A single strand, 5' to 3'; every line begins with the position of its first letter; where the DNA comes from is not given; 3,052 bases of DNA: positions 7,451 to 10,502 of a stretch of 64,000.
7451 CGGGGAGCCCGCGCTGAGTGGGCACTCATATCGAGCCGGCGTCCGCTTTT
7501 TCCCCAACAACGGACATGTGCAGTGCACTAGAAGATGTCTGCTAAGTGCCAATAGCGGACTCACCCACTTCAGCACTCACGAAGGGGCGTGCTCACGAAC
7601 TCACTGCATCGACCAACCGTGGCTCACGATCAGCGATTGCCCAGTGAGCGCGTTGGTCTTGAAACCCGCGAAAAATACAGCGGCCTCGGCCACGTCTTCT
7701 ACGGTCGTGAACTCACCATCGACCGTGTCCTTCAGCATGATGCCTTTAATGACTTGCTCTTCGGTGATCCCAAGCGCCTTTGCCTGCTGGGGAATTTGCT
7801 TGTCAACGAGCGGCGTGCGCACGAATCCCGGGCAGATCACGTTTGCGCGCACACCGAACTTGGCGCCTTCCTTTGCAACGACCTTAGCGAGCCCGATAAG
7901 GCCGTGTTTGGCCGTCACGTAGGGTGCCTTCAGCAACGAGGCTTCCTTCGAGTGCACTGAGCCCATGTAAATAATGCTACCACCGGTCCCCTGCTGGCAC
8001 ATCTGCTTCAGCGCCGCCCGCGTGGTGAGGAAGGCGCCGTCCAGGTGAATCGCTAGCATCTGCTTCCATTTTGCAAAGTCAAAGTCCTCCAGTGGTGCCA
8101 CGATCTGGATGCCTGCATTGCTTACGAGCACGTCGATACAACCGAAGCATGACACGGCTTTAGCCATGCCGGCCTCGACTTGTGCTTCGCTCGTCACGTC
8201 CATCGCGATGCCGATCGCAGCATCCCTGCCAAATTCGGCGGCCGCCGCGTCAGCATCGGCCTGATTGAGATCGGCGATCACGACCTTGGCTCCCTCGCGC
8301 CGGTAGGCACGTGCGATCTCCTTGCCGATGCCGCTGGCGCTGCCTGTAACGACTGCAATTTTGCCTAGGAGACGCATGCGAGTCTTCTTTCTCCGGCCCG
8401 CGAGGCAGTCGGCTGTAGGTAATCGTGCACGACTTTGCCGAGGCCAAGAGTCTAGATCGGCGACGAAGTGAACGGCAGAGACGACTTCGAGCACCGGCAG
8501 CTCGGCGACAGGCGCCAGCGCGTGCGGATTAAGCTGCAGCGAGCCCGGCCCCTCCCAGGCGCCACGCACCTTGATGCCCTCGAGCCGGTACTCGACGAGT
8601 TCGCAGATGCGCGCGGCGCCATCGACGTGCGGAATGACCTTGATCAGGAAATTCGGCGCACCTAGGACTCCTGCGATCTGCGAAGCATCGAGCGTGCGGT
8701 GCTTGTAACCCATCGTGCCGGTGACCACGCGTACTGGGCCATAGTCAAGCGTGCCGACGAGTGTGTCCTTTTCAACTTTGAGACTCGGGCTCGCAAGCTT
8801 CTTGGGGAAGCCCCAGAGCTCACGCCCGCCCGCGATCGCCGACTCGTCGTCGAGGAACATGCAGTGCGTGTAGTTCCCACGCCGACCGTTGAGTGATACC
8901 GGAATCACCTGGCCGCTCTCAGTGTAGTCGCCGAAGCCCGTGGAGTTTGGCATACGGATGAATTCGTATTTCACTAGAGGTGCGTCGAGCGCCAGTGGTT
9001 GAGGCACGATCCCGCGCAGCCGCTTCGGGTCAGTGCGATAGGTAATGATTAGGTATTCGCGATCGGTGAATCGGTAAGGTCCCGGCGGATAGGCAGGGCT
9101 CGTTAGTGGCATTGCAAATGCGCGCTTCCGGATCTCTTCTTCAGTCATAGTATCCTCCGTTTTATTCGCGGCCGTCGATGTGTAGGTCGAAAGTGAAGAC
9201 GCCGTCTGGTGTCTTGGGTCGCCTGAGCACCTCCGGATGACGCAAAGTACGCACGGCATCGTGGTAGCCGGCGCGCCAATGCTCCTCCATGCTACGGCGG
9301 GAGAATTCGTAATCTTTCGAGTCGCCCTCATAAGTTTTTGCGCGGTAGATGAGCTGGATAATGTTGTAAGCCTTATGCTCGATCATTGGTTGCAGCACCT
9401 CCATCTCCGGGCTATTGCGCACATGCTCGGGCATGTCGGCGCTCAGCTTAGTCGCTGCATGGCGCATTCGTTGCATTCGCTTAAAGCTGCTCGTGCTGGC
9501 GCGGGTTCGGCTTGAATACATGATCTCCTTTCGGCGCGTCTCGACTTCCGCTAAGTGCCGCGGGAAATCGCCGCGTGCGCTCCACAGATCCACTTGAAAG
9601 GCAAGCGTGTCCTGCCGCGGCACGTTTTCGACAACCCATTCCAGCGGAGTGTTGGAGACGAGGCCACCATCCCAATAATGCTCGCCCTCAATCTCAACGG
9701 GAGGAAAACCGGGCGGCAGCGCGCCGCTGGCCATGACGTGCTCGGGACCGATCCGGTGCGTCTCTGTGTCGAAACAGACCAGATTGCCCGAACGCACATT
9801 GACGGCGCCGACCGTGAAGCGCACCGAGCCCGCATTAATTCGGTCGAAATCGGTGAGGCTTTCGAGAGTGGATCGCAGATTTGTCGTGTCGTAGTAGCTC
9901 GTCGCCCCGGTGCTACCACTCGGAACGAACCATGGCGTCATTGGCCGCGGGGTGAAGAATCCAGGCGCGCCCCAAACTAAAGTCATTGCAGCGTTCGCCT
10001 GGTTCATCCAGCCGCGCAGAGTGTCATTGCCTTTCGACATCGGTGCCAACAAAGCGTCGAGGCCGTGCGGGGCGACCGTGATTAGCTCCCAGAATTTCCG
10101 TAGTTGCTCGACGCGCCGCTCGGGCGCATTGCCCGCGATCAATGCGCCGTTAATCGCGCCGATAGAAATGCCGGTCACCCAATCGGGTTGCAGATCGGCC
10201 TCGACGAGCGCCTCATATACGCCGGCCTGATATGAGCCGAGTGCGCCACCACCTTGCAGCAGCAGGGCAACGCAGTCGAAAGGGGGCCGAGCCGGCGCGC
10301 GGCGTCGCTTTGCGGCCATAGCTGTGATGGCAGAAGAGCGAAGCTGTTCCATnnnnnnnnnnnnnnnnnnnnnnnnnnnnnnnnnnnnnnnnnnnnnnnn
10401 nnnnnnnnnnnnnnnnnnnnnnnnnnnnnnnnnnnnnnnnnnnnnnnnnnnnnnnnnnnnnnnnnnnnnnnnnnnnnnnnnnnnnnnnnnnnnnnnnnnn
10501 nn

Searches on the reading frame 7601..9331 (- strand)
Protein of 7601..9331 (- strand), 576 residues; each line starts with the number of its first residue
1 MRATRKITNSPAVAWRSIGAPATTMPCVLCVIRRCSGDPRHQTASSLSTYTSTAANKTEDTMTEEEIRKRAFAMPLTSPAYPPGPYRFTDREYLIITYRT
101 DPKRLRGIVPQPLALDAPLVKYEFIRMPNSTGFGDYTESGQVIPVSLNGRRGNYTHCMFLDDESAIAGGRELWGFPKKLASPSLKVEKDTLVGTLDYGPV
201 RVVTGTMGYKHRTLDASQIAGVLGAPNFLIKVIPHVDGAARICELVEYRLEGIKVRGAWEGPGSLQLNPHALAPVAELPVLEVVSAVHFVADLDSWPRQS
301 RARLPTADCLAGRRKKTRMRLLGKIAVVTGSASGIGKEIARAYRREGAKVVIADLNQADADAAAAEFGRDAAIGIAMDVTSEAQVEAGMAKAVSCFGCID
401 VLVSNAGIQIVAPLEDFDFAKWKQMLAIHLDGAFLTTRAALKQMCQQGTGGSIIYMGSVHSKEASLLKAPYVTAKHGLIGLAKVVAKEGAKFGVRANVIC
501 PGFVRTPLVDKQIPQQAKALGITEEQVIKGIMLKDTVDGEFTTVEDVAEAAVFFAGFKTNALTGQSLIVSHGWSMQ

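Call 8: search_protein_families(library=pfam, proteins=[window:7601-9331:-], max_evalue=0.01)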
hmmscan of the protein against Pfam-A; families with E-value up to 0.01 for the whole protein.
window:7601-9331:- (576 aa): 5 families
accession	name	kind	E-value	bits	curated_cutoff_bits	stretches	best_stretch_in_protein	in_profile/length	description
PF06314.16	ADC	-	1.9e-83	280.1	29.8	1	73-294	1-227/238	Acetoacetate decarboxylase (ADC)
PF00106.31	adh_short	-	2.8e-51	174.2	26.6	1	324-514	1-192/195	short chain dehydrogenase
PF13561.12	adh_short_C2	-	5.3e-48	164.1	27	1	330-573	1-235/236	Enoyl-(Acyl carrier protein) reductase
PF23441.1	SDR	-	9.2e-08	32.2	27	1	327-566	11-248/258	SDR-like rossmann domain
PF08659.16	KR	-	3.5e-06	27.5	22.6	1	327-490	4-168/180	KR domain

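Call 58: search_protein_families(library=ncbifam, proteins=[window:7601-9331:-], max_evalue=0.001)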
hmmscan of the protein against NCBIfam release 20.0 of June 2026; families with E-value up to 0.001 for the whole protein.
window:7601-9331:- (576 aa): 222 families (the best 25 are shown)
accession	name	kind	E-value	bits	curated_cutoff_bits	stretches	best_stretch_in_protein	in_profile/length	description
NF002614.0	PRK02265.1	subfamily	1.1e-118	395.1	150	1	62-293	1-232/246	acetoacetate decarboxylase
NF009931.0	PRK13394.1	subfamily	2.1e-112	374.9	340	1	320-576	4-262/262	3-hydroxybutyrate dehydrogenase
NF009093.0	PRK12429.1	subfamily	4.7e-107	357.1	258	1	320-576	2-259/259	3-hydroxybutyrate dehydrogenase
TIGR01963.1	PHB_DH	subfamily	5.1e-94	314.3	307.05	1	324-576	2-255/255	3-hydroxybutyrate dehydrogenase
NF004198.0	PRK05653.1-3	equivalog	5.9e-57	193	296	1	320-574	4-247/248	3-oxoacyl-ACP reductase FabG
NF006190.0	PRK08324.1-4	equivalog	2.8e-51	174.5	1014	1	318-572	422-682/689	bifunctional aldolase/short-chain dehydrogenase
TIGR03971.1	SDR_subfam_1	subfamily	6.6e-48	163.4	300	1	322-574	2-269/271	mycofactocin-coupled SDR family oxidoreductase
NF004791.0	PRK06138.1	equivalog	1.4e-47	162.1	312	1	319-575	1-251/252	SDR family oxidoreductase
TIGR02632.1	RhaD_aldol-ADH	equivalog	2e-47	162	567.75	1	318-572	409-669/676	bifunctional rhamnulose-1-phosphate aldolase/short-chain dehydrogenase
NF005559.1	PRK07231.1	subfamily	3.3e-47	161.1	215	1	321-572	2-246/249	glucose 1-dehydrogenase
NF005309.0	PRK06841.1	subfamily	7.4e-46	156.7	286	1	317-575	9-254/255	GolD/DthD family dehydrogenase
NF005469.0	PRK07063.1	equivalog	1.7e-45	155.6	306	1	319-573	3-254/260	SDR family oxidoreductase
NF005472.0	PRK07067.1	equivalog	2e-45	155.4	338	1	319-575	2-256/257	L-iditol 2-dehydrogenase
NF009466.0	PRK12826.1-2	subfamily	2.1e-45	155.2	222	1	324-572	4-243/248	3-oxoacyl-ACP reductase FabG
NF006189.0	PRK08324.1-3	equivalog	3.7e-45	154.5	634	1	314-572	429-694/701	bifunctional rhamnulose-1-phosphate aldolase/short-chain dehydrogenase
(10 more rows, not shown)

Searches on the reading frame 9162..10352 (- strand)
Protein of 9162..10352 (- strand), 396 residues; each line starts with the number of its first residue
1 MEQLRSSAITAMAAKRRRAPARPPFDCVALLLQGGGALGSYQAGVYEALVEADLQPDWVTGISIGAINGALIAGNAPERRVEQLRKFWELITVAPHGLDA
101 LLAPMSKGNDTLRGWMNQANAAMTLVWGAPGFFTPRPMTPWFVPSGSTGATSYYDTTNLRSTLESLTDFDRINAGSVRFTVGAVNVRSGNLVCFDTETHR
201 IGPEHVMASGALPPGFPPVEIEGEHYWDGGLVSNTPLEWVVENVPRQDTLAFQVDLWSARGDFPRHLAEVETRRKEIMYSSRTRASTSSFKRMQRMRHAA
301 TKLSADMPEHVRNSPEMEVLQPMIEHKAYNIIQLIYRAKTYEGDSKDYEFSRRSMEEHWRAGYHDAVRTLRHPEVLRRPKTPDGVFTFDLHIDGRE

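Call 8: search_protein_families(library=pfam, proteins=[window:9162-10352:-], max_evalue=0.01)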
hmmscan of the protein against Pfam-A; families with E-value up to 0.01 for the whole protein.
window:9162-10352:- (396 aa): 2 families
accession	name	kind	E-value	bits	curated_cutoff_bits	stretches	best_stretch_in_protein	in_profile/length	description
PF12536.13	DUF3734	-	2.9e-35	121.2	22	1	277-380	1-104/106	Patatin phospholipase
PF01734.28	Patatin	-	1.1e-31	111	27.7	1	30-238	1-188/191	Patatin-like phospholipase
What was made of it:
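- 9162..10352 (-): Patatin-like hydrolase (Patatin + DUF3734), downstream in the pump operon. Call 8.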

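Call 58: search_protein_families(library=ncbifam, proteins=[window:9162-10352:-], max_evalue=0.001)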
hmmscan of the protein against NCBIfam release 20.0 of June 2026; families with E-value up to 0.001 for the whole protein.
window:9162-10352:- (396 aa): 3 families
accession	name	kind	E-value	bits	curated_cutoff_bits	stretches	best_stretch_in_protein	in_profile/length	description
NF041079.1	CBASS_lipase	equivalog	1.3e-09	37.8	200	1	151-237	87-181/317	CBASS cGAMP-activated phospholipase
NF007623.0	PRK10279.1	equivalog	6.6e-06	25.5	272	0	29-77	7-55/301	patatin-like phospholipase RssA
NF043045.1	T4SS_VpdC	equivalog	3.7e-05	22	1000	0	180-241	444-507/880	Dot/Icm T4SS effector VpdC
